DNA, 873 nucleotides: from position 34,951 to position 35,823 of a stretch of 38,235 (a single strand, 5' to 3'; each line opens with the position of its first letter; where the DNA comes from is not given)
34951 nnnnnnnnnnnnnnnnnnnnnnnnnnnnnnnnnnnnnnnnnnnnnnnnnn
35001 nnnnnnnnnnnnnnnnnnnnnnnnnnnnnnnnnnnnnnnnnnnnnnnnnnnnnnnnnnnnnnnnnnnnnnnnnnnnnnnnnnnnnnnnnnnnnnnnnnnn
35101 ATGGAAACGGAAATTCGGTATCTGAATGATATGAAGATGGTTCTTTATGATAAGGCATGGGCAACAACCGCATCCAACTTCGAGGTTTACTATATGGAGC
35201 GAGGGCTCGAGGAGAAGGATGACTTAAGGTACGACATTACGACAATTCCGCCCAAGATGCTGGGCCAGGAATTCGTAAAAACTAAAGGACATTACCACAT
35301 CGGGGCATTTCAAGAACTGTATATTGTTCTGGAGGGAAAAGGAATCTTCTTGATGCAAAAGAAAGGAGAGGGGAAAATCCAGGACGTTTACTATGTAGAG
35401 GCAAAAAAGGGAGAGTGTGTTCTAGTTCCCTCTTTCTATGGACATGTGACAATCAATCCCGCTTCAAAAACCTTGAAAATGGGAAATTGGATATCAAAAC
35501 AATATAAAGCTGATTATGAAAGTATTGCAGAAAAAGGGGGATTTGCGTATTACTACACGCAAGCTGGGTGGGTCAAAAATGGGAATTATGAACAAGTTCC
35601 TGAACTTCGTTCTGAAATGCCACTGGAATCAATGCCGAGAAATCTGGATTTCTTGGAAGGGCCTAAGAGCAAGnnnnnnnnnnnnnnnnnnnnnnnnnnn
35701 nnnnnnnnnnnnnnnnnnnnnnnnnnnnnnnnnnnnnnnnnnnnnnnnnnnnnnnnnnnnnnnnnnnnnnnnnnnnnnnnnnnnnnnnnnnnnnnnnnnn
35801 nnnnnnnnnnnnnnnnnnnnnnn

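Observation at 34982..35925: Cupin-type PGI gene sits between the two ends of a dead SIS-type PGI/PMI gene (replacement in place)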

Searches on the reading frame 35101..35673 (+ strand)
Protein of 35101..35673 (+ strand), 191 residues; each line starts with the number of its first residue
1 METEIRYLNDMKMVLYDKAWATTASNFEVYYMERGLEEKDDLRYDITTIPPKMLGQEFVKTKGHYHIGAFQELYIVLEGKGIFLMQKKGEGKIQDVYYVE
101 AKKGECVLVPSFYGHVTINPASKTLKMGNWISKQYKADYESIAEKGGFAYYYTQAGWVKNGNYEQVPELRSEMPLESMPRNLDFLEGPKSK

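Call 5: search_protein_families(library=pfam, max_evalue=10, proteins=[window:35101-35673:+])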
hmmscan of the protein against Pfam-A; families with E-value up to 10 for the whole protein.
seq(191 aa): 5 families
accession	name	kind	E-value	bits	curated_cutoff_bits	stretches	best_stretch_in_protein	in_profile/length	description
PF06560.17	GPI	-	5.2e-34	117.5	20.7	1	10-167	6-181/182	Glucose-6-phosphate isomerase (GPI)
PF14667.12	Polysacc_synt_C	-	4e-06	27.4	28.7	1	63-138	33-106/111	Polysaccharide biosynthesis C-terminal domain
PF07883.17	Cupin_2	-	0.0003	20.9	27.2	1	62-127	12-66/70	Cupin domain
PF00190.28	Cupin_1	-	0.00063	19.8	22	1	64-121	49-103/151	Cupin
PF03079.20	ARD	-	0.16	12.6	27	1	15-111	36-129/157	ARD/ARD' family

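Call 6: search_protein_families(library=ncbifam, max_evalue=10, proteins=[window:35101-35673:+])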
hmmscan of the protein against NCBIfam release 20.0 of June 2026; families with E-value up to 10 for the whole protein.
seq(191 aa): 2 families
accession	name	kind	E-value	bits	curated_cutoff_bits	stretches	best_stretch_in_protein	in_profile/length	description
NF005456.0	PRK07050.1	equivalog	0.039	12.6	500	1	76-135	76-128/394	cystathionine beta-lyase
TIGR03037.1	anthran_nbaC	equivalog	0.19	11.8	145.95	1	62-121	40-94/159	3-hydroxyanthranilate 3,4-dioxygenase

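Call 7: find_homologous_proteins(query=window:35101-35673:+)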
Query window:35101-35673:+ (191 aa): 834 proteins with E <= 0.001 among 886 candidates; the best 120 are listed.
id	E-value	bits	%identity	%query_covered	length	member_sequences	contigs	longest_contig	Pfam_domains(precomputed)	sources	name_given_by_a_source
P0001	1.1e-125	435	100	100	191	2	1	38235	PF06560.17,PF14667.13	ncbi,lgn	ncbi:MAG: glucose-6-phosphate isomerase family protein [Dehalococcoidia bacterium]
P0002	1.1e-107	376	84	100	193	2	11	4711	PF06560.17,PF14667.13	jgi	jgi:glucose-6-phosphate isomerase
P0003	2.0e-107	375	85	100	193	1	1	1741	PF06560.17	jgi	jgi:glucose-6-phosphate isomerase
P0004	8.2e-107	373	84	100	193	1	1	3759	PF06560.17,PF14667.13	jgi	jgi:glucose-6-phosphate isomerase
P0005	1.0e-106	373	85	100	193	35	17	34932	PF06560.17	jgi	jgi:glucose-6-phosphate isomerase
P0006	1.4e-106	372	85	100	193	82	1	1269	PF06560.17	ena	-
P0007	2.1e-104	365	82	100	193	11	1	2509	PF07883.18,PF06560.17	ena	-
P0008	3.9e-104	364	83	100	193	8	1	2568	PF06560.17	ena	-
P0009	4.7e-104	364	82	100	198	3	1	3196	PF07883.18,PF06560.17,PF14667.13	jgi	jgi:glucose-6-phosphate isomerase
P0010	8.1e-104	363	81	100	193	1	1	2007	PF07883.18,PF06560.17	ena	-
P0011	1.9e-103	362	82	100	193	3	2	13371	PF06560.17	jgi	jgi:glucose-6-phosphate isomerase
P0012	3.1e-103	361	82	100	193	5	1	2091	PF07883.18,PF06560.17,PF14667.13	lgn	-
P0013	8.2e-103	360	82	100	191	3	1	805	PF06560.17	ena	-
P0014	1.6e-102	359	82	100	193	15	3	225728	PF06560.17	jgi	jgi:glucose-6-phosphate isomerase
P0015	2.8e-102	358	83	97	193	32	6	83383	PF07883.18,PF06560.17,PF14667.13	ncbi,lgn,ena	-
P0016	4.2e-102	358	82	100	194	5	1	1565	PF06560.17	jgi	-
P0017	7.5e-102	357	82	100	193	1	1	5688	PF07883.18,PF06560.17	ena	-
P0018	3.4e-101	355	82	100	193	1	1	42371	PF07883.18,PF06560.17,PF14667.13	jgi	jgi:glucose-6-phosphate isomerase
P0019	5.1e-100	351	81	100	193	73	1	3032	PF06560.17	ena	-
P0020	6.7e-100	351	80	100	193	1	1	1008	PF06560.17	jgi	-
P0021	1.5e-99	349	79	100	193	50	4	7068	PF07883.18,PF06560.17,PF14667.13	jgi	jgi:glucose-6-phosphate isomerase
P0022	1.7e-99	349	80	100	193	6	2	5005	PF07883.18,PF06560.17,PF14667.13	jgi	-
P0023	2.3e-99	349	80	100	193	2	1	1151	PF06560.17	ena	-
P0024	7.8e-99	347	77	100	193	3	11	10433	PF07883.18,PF00190.29,PF06560.17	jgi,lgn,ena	jgi:glucose-6-phosphate isomerase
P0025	3.0e-98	345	79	100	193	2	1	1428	PF06560.17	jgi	jgi:glucose-6-phosphate isomerase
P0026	1.2e-97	343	78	100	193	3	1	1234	PF06560.17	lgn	-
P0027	1.4e-95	336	77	98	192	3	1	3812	PF06560.17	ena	-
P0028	5.3e-95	335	76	100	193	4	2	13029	PF06560.17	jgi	jgi:glucose-6-phosphate isomerase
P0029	1.4e-92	327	78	95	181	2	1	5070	PF06560.17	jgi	jgi:glucose-6-phosphate isomerase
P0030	3.4e-90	319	74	96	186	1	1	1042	PF06560.17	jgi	-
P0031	1.8e-77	277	64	96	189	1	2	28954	PF07883.18,PF06560.17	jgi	jgi:glucose-6-phosphate isomerase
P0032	1.6e-76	274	65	96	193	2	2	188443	PF07883.18,PF00190.29,PF06560.17,PF14667.13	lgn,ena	-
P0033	3.3e-76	273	64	96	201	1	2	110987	PF06560.17,PF14667.13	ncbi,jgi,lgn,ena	-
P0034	6.2e-76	272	62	96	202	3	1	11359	PF07883.18,PF00190.29,PF06560.17,PF14667.13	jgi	jgi:glucose-6-phosphate isomerase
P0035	9.5e-76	272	63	96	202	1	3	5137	PF07883.18,PF00190.29,PF06560.17,PF14667.13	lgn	-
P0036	1.0e-75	272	63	96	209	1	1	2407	PF07883.18,PF06560.17,PF14667.13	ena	-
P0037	1.1e-75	272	64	96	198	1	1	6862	PF06560.17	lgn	-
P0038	1.2e-75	271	64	97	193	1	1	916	PF07883.18,PF06560.17,PF14667.13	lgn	-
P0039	3.1e-75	270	62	97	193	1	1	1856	PF07883.18,PF06560.17,PF14667.13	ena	-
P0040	7.3e-75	269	63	96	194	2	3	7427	PF06560.17,PF14667.13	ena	-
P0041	9.8e-75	268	62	96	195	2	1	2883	PF06560.17,PF14667.13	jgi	-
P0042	1.2e-74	268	64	96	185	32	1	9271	PF06560.17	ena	-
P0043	1.2e-74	268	62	96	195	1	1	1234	PF06560.17,PF14667.13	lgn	-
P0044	1.3e-74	268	63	95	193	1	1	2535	PF06560.17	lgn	-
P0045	1.9e-74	267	64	94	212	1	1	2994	PF06560.17,PF14667.13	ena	-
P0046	4.0e-74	266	60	97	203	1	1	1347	PF07883.18,PF00190.29,PF06560.17,PF14667.13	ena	-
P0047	4.8e-74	266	63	96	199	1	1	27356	PF06560.17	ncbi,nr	ncbi:MAG: glucose-6-phosphate isomerase family protein [Patescibacteria group bacterium]|nr:glucose-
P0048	5.6e-74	266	62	97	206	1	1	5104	PF06560.17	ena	-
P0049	7.5e-74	266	60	98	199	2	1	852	PF07883.18,PF06560.17,PF14667.13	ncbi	-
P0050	1.0e-73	265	63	96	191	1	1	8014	PF07883.18,PF06560.17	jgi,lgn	-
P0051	1.1e-73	265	64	96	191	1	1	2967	PF06560.17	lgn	-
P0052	1.1e-73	265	61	97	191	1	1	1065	PF06560.17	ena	-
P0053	1.2e-73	265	61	96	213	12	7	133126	PF06560.17,PF14667.13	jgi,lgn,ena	-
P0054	2.0e-73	264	61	96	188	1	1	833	PF06560.17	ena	-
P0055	2.1e-73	264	63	96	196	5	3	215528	PF06560.17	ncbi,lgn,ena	-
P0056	2.4e-73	264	64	93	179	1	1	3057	PF07883.18,PF06560.17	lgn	-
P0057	3.7e-73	263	61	96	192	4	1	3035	PF06560.17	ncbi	-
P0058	3.8e-73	263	61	96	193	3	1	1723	PF06560.17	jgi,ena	-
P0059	7.7e-73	262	61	97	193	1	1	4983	PF07883.18,PF00190.29,PF06560.17,PF14667.13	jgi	-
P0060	1.0e-72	262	62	96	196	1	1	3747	PF06560.17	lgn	-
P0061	1.5e-72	261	63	97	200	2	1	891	PF06560.17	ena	-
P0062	2.2e-72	261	60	97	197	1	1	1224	PF07883.18,PF06560.17,PF14667.13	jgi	jgi:glucose-6-phosphate isomerase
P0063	3.0e-72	260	61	98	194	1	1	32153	PF07883.18,PF06560.17,PF14667.13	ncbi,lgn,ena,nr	ncbi:MAG: glucose-6-phosphate isomerase [Patescibacteria group bacterium]|nr:glucose-6-phosphate iso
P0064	3.3e-72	260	61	98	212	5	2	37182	PF06560.17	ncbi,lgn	-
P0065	3.4e-72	260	60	96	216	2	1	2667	PF06560.17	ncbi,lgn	-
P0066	3.6e-72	260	61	97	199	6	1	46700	PF06560.17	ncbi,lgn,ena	-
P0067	3.6e-72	260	60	95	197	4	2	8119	PF06560.17,PF14667.13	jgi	-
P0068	3.9e-72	260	60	98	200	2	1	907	PF07883.18,PF06560.17,PF14667.13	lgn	-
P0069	4.2e-72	260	61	96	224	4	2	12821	PF06560.17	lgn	-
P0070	4.5e-72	260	59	98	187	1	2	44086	PF06560.17,PF14667.13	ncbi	-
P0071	8.4e-72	259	62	95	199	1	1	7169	PF06560.17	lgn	-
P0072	8.8e-72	259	62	97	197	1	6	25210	PF06560.17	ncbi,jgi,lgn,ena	-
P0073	1.2e-71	258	61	96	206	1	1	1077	PF07883.18,PF06560.17,PF14667.13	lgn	-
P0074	1.5e-71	258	62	97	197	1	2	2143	PF06560.17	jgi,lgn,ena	-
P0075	1.6e-71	258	62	96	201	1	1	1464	PF00190.29,PF06560.17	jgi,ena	-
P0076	2.1e-71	258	59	97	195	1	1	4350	PF06560.17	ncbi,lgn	-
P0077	2.2e-71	258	59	98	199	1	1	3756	PF06560.17,PF14667.13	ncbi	-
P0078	2.6e-71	257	63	96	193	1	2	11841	PF06560.17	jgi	-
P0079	2.9e-71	257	57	100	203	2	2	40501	PF07883.18,PF06560.17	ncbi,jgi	-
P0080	2.9e-71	257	63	96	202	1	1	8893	PF06560.17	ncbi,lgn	-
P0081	3.0e-71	257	61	96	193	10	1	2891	PF07883.18,PF00190.29,PF06560.17,PF03079.21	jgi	-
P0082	3.2e-71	257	61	96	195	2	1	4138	PF06560.17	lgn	-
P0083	3.3e-71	257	59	97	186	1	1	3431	PF06560.17,PF14667.13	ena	-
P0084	4.0e-71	257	60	96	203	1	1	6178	PF07883.18,PF06560.17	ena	-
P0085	4.3e-71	257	63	96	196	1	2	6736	PF07883.18,PF06560.17,PF14667.13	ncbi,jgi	-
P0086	5.6e-71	256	61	97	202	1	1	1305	PF06560.17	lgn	-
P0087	5.8e-71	256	59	97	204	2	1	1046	PF00190.29,PF06560.17,PF14667.13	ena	-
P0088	7.3e-71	256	60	97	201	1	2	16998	PF07883.18,PF00190.29,PF06560.17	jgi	jgi:glucose-6-phosphate isomerase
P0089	7.7e-71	256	61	96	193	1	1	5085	PF06560.17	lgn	-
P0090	7.8e-71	256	60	98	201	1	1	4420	PF06560.17,PF14667.13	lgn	-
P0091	9.3e-71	255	61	96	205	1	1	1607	PF06560.17,PF14667.13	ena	-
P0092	1.0e-70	255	60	97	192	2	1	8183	PF07883.18,PF00190.29,PF06560.17,PF14667.13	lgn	-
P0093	1.2e-70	255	59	96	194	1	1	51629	PF07883.18,PF00190.29,PF06560.17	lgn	-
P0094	1.3e-70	255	63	95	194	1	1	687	PF06560.17,PF14667.13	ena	-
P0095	1.3e-70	255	60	95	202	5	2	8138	PF06560.17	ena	-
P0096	1.5e-70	255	60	96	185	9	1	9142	PF07883.18,PF00190.29,PF06560.17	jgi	-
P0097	2.6e-70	254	63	96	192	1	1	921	PF07883.18,PF06560.17,PF03079.21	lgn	-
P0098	4.0e-70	253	58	97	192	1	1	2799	PF06560.17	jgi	jgi:glucose-6-phosphate isomerase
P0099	4.7e-70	253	62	96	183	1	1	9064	PF06560.17,PF14667.13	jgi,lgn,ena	-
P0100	5.0e-70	253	59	97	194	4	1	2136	PF06560.17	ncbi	-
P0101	6.1e-70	253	62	96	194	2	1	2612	PF07883.18,PF00190.29,PF06560.17,PF14667.13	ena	-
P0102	6.6e-70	253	60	95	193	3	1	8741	PF07883.18,PF00190.29,PF06560.17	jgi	-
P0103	6.6e-70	253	60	97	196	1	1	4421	PF00190.29,PF06560.17,PF14667.13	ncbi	-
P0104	7.0e-70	253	63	92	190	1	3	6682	PF06560.17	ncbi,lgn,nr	ncbi:glucose-6-phosphate isomerase [Patescibacteria group bacterium]|nr:glucose-6-phosphate isomeras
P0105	7.3e-70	253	58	96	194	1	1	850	PF06560.17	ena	-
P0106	7.5e-70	253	62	95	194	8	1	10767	PF06560.17,PF14667.13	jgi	-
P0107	7.6e-70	253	59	96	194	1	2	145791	PF07883.18,PF06560.17,PF14667.13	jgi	jgi:glucose-6-phosphate isomerase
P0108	7.9e-70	252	58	96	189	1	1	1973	PF06560.17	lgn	-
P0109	8.3e-70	252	58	96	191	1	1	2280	PF06560.17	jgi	jgi:glucose-6-phosphate isomerase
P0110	8.7e-70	252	58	96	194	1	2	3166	PF07883.18,PF06560.17,PF14667.13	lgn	-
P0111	9.0e-70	252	59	96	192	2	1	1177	PF00190.29,PF06560.17,PF14667.13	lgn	-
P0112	9.4e-70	252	60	97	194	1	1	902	PF06560.17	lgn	-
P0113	9.7e-70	252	62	96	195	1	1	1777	PF06560.17,PF14667.13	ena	-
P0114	1.3e-69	252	59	97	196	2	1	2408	PF06560.17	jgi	-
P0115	1.6e-69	251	57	98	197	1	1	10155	PF06560.17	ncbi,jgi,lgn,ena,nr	ncbi:glucose-6-phosphate isomerase [Patescibacteria group bacterium]|nr:glucose-6-phosphate isomeras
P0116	1.7e-69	251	59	97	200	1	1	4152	PF06560.17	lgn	-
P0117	1.7e-69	251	62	95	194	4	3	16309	PF06560.17,PF14667.13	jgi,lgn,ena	-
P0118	1.9e-69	251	59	97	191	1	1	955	PF00190.29,PF06560.17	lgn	-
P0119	2.9e-69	251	59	96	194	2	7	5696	PF06560.17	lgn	-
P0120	3.1e-69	251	59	96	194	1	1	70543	PF06560.17,PF14667.13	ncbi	-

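Call 8: find_encoding_contigs(protein=window:35101-35673:+, flank=10000, max_places=10)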
Protein window:35101-35673:+ (191 aa): 1 contig read that carries it; 1 place shown.
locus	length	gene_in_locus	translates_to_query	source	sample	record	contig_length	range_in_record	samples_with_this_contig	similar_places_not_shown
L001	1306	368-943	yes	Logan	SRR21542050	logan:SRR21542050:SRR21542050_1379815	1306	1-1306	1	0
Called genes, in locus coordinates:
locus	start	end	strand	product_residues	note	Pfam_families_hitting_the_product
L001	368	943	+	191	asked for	PF06560:GPI, PF14667:Polysacc_synt_C (weak)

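Call 10: find_encoding_contigs(protein=P0014, flank=6000, max_places=3)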
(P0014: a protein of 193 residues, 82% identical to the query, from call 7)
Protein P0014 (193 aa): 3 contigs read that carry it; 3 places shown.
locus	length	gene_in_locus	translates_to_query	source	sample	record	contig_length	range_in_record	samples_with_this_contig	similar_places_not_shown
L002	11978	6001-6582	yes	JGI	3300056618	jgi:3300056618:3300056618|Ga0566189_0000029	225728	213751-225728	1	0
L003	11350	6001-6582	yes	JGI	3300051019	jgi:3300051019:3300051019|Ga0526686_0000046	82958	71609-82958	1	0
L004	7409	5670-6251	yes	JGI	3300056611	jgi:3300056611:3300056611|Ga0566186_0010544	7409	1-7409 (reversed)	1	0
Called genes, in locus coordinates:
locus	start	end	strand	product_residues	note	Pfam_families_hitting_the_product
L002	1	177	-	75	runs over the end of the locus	-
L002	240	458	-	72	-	PF00313:CSD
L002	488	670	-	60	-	-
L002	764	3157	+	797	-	PF13567:DUF4131, PF03772:Competence, PF00753:Lactamase_B, PF25281:MBL_MAP1B (faint)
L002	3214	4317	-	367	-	PF02073:Peptidase_M29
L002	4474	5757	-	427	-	PF01266:DAO (faint), PF07992:Pyr_redox_2, PF00070:Pyr_redox (weak)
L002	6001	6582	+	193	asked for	PF06560:GPI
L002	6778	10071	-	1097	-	PF22148:Fervidolysin_NPro-like, PF00082:Peptidase_S8, PF13620:CarboxypepD_reg, PF13715:CarbopepD_reg_2, PF13620:CarboxypepD_reg, PF13715:CarbopepD_reg_2, PF13620:CarboxypepD_reg, PF13715:CarbopepD_reg_2, +22 more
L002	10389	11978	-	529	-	?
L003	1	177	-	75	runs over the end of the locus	-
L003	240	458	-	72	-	PF00313:CSD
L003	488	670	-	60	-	-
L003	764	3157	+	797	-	PF13567:DUF4131, PF03772:Competence, PF00753:Lactamase_B, PF25281:MBL_MAP1B (faint)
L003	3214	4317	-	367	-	PF02073:Peptidase_M29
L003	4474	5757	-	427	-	PF01266:DAO (faint), PF07992:Pyr_redox_2, PF00070:Pyr_redox (weak)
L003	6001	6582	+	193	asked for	PF06560:GPI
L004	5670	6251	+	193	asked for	PF06560:GPI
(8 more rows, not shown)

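Call 11: find_encoding_contigs(protein=P0015, flank=6000, max_places=4)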
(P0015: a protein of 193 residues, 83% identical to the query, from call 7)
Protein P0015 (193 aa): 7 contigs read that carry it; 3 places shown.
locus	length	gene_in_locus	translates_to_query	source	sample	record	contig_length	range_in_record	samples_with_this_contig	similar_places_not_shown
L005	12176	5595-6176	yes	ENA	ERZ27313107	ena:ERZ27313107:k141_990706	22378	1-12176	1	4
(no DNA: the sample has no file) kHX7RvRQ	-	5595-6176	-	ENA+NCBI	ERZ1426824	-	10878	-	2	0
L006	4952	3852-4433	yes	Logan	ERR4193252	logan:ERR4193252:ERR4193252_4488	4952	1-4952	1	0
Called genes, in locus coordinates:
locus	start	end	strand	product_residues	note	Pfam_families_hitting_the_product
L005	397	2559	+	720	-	PF13567:DUF4131, PF03772:Competence, PF00753:Lactamase_B, PF12706:Lactamase_B_2 (weak)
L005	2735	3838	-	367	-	PF02073:Peptidase_M29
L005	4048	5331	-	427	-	PF01266:DAO (faint), PF07992:Pyr_redox_2, PF00070:Pyr_redox (weak)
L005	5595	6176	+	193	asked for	PF06560:GPI, PF07883:Cupin_2 (weak), PF14667:Polysacc_synt_C (weak)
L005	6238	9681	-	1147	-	PF17757:UvrB_inter, PF02559:CarD_TRCF_RID, PF00270:DEAD, PF04851:ResIII (faint), PF00271:Helicase_C, PF03461:TRCF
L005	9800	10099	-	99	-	PF01910:Thiamine_BP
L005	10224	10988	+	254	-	PF00459:Inositol_P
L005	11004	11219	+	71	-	-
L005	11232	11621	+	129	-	PF03692:CxxCxxCC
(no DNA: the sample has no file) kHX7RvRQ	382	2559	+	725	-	PF13567:DUF4131, PF03772:Competence, PF00753:Lactamase_B, PF12706:Lactamase_B_2 (weak)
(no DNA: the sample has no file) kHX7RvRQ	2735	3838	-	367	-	PF02073:Peptidase_M29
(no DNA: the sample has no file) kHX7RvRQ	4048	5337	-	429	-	PF01266:DAO (faint), PF07992:Pyr_redox_2, PF00070:Pyr_redox (weak)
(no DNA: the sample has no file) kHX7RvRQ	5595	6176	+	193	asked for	PF06560:GPI, PF07883:Cupin_2 (weak), PF14667:Polysacc_synt_C (weak)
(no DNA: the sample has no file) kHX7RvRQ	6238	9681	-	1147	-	PF17757:UvrB_inter, PF02559:CarD_TRCF_RID, PF00270:DEAD, PF04851:ResIII (faint), PF00271:Helicase_C, PF03461:TRCF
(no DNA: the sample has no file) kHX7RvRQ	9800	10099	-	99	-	PF01910:Thiamine_BP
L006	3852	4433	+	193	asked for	PF06560:GPI, PF07883:Cupin_2 (weak), PF14667:Polysacc_synt_C (weak)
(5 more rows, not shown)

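Call 12: find_encoding_contigs(protein=P0005, flank=6000, max_places=5)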
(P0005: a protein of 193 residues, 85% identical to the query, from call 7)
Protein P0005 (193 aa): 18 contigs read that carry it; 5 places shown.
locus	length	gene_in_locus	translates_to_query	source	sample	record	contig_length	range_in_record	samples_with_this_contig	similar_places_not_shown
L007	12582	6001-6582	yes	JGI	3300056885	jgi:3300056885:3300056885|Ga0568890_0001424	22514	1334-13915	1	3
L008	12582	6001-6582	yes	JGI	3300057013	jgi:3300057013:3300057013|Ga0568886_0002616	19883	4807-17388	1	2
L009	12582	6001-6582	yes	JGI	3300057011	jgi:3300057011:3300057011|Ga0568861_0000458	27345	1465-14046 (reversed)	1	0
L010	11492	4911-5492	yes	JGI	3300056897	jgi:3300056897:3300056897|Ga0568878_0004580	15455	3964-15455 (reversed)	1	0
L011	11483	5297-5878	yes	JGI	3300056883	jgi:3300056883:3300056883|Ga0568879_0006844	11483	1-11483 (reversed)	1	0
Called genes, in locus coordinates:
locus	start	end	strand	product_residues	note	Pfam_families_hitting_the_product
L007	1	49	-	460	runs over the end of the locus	?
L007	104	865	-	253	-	PF01869:BcrAD_BadFG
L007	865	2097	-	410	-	PF06050:HGD-D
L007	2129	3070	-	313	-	PF00753:Lactamase_B, PF19583:ODP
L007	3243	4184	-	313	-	PF00753:Lactamase_B, PF19583:ODP, PF12706:Lactamase_B_2 (weak)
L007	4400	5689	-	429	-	PF01266:DAO (faint), PF07992:Pyr_redox_2, PF00070:Pyr_redox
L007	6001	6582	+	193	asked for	PF06560:GPI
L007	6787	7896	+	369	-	PF00483:NTP_transferase, PF12804:NTP_transf_3, PF25087:GMPPB_C (faint), PF00132:Hexapep (faint), PF25084:LbH_EIF2B (faint)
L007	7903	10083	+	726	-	PF00982:Glyco_transf_20, PF02358:Trehalose_PPase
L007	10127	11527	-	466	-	PF21269:TreT_GT1, PF20706:GT4-conflict, PF00534:Glycos_transf_1, PF13692:Glyco_trans_1_4, PF13524:Glyco_trans_1_2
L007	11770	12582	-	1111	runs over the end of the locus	PF17757:UvrB_inter, PF02559:CarD_TRCF_RID, PF00270:DEAD, PF04851:ResIII (weak), PF00271:Helicase_C, PF03461:TRCF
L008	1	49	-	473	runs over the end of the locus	PF01565:FAD_binding_4, PF02913:FAD-oxidase_C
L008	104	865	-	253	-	PF01869:BcrAD_BadFG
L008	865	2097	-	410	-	PF06050:HGD-D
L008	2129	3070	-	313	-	PF00753:Lactamase_B, PF19583:ODP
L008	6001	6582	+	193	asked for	PF06560:GPI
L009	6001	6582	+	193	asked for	PF06560:GPI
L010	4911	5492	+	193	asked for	PF06560:GPI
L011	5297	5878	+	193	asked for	PF06560:GPI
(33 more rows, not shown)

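Call 13: find_encoding_contigs(protein=P0018, flank=6000, max_places=3)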
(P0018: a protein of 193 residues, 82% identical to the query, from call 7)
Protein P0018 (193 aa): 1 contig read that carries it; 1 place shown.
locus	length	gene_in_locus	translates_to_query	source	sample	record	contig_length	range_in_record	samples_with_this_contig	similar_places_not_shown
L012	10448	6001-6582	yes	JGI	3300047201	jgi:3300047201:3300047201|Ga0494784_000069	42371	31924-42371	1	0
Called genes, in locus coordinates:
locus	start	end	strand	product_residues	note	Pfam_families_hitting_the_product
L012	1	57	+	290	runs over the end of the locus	PF03400:DDE_Tnp_IS1 (faint)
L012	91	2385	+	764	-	PF01555:N6_N4_Mtase, PF02086:MethyltransfD12 (faint), PF03602:Cons_hypoth95 (faint), PF01170:UPF0020 (faint)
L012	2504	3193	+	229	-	-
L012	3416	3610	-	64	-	-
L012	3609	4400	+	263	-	PF25281:MBL_MAP1B (weak), PF00753:Lactamase_B, PF12706:Lactamase_B_2 (weak)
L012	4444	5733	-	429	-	PF01266:DAO (faint), PF07992:Pyr_redox_2, PF00070:Pyr_redox (weak)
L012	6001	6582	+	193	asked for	PF06560:GPI, PF14667:Polysacc_synt_C (weak), PF07883:Cupin_2 (weak)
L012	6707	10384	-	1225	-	PF22148:Fervidolysin_NPro-like, PF00082:Peptidase_S8, PF13620:CarboxypepD_reg, PF13715:CarbopepD_reg_2, PF13620:CarboxypepD_reg, PF13715:CarbopepD_reg_2, PF13620:CarboxypepD_reg, PF13715:CarbopepD_reg_2, +31 more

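Call 32: find_related_loci(query=window:35101-35673:+, collection=metagenome_contigs, flank=4000)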
Query window:35101-35673:+ (191 aa) in metagenome_contigs; peptide patterns used: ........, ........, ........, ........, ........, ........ (x = any residue, [..] = any of these).
133 stretches matched a pattern; 72 encode a relative of the query (tblastn E <= 1e-3); 72 distinct loci.
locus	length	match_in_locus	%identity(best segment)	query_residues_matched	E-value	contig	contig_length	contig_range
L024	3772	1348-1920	96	1-191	3e-127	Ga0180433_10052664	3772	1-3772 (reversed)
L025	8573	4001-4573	86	1-191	7e-114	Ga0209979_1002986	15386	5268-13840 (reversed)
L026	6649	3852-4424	86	1-191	6e-114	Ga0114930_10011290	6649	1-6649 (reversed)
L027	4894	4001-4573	86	1-191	4e-113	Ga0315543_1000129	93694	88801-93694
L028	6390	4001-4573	85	1-191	4e-112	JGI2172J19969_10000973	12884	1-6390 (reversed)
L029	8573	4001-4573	85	1-191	7e-112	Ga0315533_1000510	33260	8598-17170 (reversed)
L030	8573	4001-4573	85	1-191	1e-111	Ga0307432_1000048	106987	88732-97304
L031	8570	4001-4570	85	1-190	2e-111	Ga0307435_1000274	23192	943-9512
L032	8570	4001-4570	85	1-190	2e-111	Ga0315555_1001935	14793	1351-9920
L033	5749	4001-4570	85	1-190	2e-111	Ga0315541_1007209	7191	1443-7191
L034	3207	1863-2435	84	1-191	2e-113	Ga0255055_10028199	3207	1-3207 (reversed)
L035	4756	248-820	85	1-191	6e-111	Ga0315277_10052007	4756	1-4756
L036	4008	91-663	85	1-191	2e-111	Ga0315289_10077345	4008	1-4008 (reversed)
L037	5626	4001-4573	83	1-191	5e-110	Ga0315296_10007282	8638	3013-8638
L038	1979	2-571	84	2-191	1e-115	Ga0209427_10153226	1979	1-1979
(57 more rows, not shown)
